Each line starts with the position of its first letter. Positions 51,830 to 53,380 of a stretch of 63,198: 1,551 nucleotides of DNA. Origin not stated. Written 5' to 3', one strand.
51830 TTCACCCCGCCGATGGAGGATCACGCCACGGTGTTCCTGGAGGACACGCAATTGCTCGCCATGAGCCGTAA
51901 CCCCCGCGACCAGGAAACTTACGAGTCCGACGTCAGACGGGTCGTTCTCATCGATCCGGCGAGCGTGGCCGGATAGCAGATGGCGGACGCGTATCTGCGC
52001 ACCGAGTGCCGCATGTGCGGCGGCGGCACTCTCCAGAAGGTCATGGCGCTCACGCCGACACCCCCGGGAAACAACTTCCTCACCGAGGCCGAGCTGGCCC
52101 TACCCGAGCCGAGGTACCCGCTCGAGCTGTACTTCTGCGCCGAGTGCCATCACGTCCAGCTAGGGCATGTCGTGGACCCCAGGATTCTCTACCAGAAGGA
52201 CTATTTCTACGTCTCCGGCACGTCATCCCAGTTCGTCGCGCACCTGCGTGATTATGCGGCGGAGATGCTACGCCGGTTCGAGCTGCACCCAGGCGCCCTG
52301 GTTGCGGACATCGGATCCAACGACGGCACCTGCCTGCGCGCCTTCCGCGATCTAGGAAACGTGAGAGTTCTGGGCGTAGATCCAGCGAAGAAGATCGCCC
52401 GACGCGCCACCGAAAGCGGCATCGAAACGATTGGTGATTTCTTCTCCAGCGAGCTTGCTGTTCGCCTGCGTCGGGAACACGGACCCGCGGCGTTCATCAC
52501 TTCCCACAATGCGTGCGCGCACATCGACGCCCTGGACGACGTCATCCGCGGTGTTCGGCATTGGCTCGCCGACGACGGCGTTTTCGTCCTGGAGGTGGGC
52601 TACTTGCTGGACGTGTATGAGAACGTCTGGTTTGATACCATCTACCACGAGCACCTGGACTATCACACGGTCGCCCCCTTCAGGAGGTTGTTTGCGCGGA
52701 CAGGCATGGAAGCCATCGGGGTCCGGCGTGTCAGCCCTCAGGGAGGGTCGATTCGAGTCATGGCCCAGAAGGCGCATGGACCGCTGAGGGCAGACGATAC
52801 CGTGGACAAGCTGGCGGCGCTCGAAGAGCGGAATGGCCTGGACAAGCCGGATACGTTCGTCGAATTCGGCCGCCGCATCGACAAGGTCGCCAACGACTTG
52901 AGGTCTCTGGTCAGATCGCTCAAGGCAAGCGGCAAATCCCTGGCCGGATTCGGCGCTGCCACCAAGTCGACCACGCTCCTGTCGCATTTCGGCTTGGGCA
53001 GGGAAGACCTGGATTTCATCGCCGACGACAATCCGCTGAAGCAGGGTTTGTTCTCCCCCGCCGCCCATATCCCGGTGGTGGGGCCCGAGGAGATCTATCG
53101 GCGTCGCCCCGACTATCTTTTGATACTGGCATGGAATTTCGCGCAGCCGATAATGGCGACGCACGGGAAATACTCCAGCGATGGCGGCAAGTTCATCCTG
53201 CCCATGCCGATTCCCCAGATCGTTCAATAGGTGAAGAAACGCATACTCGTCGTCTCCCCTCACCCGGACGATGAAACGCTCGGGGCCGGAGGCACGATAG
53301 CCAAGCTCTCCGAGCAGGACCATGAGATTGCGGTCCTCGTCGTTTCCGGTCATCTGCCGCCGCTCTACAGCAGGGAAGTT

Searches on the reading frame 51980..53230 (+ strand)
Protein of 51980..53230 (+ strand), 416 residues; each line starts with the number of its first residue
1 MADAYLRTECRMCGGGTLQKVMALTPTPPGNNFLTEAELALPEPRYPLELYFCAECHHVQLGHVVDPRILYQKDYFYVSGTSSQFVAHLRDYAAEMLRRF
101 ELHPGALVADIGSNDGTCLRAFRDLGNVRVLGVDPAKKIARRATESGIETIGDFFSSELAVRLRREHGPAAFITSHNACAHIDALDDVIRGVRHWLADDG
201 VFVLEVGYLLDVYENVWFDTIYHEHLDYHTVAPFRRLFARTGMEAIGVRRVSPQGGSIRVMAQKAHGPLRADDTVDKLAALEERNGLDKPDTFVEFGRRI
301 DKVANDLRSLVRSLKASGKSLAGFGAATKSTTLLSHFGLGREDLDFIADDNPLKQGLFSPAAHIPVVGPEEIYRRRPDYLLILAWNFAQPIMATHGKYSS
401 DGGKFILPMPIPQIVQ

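Call 33: find_encoding_contigs(protein=window:51980-53230:+, flank=10000, max_places=6)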
Protein window:51980-53230:+ (416 aa): 21 contigs read that carry it; 6 places shown.
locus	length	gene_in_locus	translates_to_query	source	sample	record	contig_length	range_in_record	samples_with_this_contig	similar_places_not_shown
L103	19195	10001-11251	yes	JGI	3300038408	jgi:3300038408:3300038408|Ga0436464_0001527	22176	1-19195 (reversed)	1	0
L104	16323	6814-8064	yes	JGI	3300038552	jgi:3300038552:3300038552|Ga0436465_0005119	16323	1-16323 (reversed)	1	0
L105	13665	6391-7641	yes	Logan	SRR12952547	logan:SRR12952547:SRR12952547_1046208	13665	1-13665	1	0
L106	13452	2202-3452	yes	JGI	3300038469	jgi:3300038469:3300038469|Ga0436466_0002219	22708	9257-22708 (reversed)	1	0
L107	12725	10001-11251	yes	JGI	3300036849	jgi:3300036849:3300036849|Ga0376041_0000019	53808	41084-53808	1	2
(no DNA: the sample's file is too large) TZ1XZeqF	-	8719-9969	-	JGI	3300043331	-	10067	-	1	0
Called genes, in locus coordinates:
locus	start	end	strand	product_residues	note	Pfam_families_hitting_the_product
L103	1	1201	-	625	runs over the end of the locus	PF13727:CoA_binding_3 (weak), PF00106:adh_short (weak), PF01073:3Beta_HSD, PF01370:Epimerase, PF02719:Polysacc_synt_2, PF04321:RmlD_sub_bind, PF08659:KR (faint), PF16363:GDP_Man_Dehyd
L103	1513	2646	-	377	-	PF02350:Epimerase_2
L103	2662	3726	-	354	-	PF01073:3Beta_HSD (faint), PF01370:Epimerase, PF02719:Polysacc_synt_2, PF04321:RmlD_sub_bind (faint), PF16363:GDP_Man_Dehyd (weak)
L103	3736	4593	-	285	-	PF01370:Epimerase, PF04321:RmlD_sub_bind, PF16363:GDP_Man_Dehyd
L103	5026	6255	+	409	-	PF13439:Glyco_transf_4, PF13579:Glyco_trans_4_4, PF00534:Glycos_transf_1, PF13692:Glyco_trans_1_4, PF13524:Glyco_trans_1_2 (weak)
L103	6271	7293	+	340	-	PF00953:Glycos_transf_4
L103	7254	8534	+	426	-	PF25087:GMPPB_C (weak), PF25084:LbH_EIF2B, PF25087:GMPPB_C, PF00132:Hexapep (weak)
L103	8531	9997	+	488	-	PF01408:GFO_IDH_MocA, PF02894:GFO_IDH_MocA_C (faint), PF22725:GFO_IDH_MocA_C3, PF07883:Cupin_2 (weak)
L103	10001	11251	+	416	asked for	PF08421:Methyltransf_13, PF13489:Methyltransf_23, PF08242:Methyltransf_12 (weak), PF08484:Methyltransf_14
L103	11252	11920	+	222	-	PF02585:PIG-L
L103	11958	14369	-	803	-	-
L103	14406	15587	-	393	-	PF13439:Glyco_transf_4, PF00534:Glycos_transf_1, PF13692:Glyco_trans_1_4, PF13524:Glyco_trans_1_2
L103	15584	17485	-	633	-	PF13522:GATase_6, PF13537:GATase_7, PF00733:Asn_synthase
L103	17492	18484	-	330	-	PF13489:Methyltransf_23, PF13847:Methyltransf_31, PF08241:Methyltransf_11, PF08242:Methyltransf_12, PF13649:Methyltransf_25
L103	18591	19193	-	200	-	?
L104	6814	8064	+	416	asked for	PF08421:Methyltransf_13, PF13489:Methyltransf_23, PF08242:Methyltransf_12 (weak), PF08484:Methyltransf_14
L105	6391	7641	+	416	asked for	PF08421:Methyltransf_13, PF13489:Methyltransf_23, PF08242:Methyltransf_12 (weak), PF08484:Methyltransf_14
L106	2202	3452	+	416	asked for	PF08421:Methyltransf_13, PF13489:Methyltransf_23, PF08242:Methyltransf_12 (weak), PF08484:Methyltransf_14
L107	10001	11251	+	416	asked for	PF08421:Methyltransf_13, PF13489:Methyltransf_23, PF08242:Methyltransf_12 (weak), PF08484:Methyltransf_14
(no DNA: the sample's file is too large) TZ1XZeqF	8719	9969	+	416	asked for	PF08421:Methyltransf_13, PF13489:Methyltransf_23, PF08242:Methyltransf_12 (weak), PF08484:Methyltransf_14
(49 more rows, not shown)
